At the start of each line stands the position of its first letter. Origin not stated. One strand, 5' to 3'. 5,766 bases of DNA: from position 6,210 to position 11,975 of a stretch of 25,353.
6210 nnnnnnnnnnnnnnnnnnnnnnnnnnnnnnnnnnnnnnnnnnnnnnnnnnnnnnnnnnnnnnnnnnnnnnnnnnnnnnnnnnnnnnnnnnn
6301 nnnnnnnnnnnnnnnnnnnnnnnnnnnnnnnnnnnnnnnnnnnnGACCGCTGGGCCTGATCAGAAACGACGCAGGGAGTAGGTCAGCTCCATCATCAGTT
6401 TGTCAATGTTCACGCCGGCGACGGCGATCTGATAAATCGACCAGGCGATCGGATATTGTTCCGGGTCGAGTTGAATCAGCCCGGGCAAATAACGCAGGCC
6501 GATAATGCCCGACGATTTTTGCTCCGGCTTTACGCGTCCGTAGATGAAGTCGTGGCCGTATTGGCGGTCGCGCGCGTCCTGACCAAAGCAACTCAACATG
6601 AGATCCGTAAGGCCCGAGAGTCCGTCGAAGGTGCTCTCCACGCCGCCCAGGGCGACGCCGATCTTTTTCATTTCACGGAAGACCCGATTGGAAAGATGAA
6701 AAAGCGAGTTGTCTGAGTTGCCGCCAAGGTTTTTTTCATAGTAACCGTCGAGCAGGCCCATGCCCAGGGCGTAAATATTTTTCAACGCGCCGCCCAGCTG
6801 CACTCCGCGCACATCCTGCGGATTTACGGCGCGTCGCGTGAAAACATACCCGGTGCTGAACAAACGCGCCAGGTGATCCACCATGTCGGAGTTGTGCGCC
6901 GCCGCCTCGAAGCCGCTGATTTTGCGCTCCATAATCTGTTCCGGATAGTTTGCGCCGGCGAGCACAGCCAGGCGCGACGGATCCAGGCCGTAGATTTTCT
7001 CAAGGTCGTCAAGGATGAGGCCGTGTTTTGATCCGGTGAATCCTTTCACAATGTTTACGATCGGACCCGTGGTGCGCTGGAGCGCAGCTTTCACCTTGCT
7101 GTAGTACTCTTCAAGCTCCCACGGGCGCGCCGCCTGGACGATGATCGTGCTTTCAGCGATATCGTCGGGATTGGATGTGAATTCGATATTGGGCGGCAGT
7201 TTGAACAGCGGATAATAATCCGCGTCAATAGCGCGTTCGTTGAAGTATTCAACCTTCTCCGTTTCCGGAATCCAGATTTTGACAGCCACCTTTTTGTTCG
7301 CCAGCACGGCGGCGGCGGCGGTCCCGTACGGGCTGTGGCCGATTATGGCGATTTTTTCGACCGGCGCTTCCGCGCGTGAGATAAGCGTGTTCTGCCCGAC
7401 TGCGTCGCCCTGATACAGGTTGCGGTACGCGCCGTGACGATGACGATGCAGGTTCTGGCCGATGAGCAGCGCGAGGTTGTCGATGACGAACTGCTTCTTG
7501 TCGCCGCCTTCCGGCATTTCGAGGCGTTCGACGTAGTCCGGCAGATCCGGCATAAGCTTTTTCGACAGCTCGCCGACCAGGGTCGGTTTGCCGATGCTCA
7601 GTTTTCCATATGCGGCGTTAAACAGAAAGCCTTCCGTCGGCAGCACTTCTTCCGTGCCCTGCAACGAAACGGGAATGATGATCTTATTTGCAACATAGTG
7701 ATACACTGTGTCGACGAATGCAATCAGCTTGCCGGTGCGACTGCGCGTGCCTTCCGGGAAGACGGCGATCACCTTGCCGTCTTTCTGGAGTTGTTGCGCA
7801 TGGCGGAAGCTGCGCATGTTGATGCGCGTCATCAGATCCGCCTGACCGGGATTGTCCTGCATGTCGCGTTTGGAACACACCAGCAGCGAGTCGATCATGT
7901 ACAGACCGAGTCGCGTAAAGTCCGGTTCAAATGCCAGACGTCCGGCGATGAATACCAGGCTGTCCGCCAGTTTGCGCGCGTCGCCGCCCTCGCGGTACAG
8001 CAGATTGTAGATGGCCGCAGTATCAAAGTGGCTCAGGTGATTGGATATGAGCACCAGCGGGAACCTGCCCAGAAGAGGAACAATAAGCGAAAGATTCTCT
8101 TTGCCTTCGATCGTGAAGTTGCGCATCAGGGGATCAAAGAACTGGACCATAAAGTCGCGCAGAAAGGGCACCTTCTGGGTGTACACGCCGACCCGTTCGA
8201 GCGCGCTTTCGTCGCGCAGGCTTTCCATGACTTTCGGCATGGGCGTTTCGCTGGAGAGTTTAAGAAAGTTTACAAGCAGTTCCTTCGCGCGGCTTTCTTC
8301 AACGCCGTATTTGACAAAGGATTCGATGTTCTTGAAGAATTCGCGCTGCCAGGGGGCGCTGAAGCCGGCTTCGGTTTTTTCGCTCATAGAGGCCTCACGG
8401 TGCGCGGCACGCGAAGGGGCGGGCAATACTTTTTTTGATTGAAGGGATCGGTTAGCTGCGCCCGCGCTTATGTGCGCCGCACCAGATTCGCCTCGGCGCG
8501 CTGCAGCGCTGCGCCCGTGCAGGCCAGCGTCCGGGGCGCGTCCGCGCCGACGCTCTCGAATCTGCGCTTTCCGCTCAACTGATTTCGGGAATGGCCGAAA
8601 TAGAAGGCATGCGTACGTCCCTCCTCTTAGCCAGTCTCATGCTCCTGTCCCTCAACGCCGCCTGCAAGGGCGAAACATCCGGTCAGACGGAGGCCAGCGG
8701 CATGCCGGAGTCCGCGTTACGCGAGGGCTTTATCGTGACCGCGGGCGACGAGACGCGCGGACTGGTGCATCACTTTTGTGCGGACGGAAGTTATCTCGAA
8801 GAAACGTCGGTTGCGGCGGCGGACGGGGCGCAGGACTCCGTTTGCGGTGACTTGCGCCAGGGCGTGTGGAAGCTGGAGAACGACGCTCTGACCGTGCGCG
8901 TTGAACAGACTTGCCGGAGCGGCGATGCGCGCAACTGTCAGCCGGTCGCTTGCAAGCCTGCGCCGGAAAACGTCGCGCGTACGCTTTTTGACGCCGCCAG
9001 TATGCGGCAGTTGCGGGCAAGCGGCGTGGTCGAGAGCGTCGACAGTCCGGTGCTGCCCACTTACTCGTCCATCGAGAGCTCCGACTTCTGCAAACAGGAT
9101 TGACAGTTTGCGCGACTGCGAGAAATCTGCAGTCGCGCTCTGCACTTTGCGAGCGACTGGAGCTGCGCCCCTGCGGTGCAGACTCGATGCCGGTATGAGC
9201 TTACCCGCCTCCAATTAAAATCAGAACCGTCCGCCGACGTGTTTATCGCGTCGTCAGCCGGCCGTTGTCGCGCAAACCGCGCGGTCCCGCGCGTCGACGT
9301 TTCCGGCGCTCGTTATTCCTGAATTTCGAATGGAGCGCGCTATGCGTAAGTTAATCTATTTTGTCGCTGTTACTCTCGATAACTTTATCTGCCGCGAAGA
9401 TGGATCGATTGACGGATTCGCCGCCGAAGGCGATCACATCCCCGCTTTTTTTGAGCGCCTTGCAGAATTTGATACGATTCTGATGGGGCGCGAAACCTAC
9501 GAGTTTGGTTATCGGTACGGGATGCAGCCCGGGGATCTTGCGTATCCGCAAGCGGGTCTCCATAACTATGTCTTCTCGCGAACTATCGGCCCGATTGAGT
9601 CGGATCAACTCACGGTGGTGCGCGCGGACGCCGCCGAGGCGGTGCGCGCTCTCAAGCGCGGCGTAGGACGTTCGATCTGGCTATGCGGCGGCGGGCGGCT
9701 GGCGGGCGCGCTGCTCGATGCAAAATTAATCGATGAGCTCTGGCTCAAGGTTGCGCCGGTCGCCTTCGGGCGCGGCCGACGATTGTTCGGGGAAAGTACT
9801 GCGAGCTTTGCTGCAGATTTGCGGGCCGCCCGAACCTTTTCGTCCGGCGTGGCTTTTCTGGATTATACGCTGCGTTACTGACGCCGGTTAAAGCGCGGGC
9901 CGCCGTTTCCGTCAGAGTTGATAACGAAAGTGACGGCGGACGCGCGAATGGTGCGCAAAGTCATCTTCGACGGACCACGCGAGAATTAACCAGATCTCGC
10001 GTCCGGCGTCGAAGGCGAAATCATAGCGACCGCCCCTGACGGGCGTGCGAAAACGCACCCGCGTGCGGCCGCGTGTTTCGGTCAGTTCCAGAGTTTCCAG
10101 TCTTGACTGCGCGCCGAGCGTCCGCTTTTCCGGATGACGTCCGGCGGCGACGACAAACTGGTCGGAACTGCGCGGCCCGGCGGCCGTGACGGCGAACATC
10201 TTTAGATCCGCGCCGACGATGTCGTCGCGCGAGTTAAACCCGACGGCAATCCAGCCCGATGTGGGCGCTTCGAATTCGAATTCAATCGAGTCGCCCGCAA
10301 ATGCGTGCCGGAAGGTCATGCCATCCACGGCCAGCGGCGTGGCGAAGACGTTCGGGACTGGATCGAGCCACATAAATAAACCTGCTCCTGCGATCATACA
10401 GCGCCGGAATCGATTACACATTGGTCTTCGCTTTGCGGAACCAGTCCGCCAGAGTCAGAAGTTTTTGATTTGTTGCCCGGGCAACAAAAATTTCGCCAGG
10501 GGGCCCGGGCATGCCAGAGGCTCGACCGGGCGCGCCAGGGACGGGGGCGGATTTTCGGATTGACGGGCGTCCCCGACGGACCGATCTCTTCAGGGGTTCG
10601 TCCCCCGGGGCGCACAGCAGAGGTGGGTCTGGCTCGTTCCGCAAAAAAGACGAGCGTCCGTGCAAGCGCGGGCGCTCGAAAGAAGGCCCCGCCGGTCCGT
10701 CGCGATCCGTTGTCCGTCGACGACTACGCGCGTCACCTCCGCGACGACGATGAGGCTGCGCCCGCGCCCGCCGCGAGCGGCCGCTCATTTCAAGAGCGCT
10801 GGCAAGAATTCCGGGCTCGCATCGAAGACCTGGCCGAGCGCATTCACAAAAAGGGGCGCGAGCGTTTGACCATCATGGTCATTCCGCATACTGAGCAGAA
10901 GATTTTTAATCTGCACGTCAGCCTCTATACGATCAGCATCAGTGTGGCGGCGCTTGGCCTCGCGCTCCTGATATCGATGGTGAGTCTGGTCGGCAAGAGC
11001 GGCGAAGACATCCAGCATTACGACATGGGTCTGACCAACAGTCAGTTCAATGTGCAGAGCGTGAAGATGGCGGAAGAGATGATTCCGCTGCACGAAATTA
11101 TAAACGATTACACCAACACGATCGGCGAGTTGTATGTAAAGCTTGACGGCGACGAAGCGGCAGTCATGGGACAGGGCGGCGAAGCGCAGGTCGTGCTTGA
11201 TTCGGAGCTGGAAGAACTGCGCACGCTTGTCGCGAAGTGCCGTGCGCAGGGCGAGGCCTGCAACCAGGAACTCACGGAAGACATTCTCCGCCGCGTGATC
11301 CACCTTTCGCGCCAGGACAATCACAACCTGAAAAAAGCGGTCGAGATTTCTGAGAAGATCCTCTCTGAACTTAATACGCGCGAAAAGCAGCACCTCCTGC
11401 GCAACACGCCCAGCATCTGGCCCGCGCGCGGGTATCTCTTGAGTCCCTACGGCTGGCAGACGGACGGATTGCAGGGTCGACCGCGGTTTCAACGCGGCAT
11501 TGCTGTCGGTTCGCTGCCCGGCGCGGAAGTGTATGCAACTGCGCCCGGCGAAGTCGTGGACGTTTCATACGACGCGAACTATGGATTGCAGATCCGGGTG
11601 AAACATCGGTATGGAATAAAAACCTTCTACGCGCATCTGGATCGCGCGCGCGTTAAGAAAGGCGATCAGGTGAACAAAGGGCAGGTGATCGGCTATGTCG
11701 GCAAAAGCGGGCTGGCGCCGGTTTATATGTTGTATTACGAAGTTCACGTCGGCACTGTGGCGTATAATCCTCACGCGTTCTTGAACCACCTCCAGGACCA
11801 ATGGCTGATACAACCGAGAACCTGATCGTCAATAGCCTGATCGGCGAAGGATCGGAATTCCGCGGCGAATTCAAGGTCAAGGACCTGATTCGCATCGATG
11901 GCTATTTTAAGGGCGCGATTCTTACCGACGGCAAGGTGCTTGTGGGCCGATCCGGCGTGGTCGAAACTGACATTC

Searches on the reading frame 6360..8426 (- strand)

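Call 19: search_protein_families(library=pfam, proteins=[window:6360-8426:-], max_evalue=0.001)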
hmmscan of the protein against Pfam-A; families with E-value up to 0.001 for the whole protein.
window:6360-8426:- (688 aa): 3 families
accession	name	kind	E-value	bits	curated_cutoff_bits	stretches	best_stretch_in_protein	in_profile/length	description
PF07479.19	NAD_Gly3P_dh_C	-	2.5e-24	86.5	25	1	538-678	1-141/142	NAD-dependent glycerol-3-phosphate dehydrogenase C-terminus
PF01210.29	NAD_Gly3P_dh_N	-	1.5e-19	71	23.1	1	358-514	1-156/158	NAD-dependent glycerol-3-phosphate dehydrogenase N-terminus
PF01553.26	Acyltransferase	-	1.3e-11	44.9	23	1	104-254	2-130/132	Acyltransferase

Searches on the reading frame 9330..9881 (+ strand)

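Call 19: search_protein_families(library=pfam, proteins=[window:9330-9881:+], max_evalue=0.001)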
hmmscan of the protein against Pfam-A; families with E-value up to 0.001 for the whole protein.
window:9330-9881:+ (183 aa): 1 family
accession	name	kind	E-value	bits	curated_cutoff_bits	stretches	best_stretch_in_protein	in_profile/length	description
PF01872.23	RibD_C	-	3.2e-18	66.7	24.1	1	6-175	1-196/197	RibD C-terminal domain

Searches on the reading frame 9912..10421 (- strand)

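Call 19: search_protein_families(library=pfam, proteins=[window:9912-10421:-], max_evalue=0.001)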
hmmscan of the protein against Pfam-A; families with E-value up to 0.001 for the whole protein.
window:9912-10421:- (169 aa): 1 family
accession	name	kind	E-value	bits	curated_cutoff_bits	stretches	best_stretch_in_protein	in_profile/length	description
PF03351.22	DOMON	-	1.4e-09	38.6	32.7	1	42-149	12-123/124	DOMON domain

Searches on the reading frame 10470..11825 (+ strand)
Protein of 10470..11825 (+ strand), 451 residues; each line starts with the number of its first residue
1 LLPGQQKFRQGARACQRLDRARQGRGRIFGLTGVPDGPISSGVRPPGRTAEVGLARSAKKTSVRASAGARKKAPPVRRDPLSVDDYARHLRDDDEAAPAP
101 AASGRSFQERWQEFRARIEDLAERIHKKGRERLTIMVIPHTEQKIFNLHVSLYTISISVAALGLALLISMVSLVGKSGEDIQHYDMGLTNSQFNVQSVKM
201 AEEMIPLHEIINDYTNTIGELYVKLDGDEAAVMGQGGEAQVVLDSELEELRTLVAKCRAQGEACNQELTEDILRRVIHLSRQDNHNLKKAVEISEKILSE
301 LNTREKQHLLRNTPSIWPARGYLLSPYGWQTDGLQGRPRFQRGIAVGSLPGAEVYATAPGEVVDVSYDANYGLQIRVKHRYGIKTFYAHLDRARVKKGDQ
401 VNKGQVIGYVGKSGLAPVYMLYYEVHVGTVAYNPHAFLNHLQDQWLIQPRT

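Call 19: search_protein_families(library=pfam, proteins=[window:10470-11825:+], max_evalue=0.001)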
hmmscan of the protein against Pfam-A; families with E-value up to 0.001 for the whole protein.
window:10470-11825:+ (451 aa): 1 family
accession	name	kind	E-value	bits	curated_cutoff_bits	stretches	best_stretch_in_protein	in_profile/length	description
PF01551.29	Peptidase_M23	-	4.7e-23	81.6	28.7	1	340-434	2-96/96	Peptidase family M23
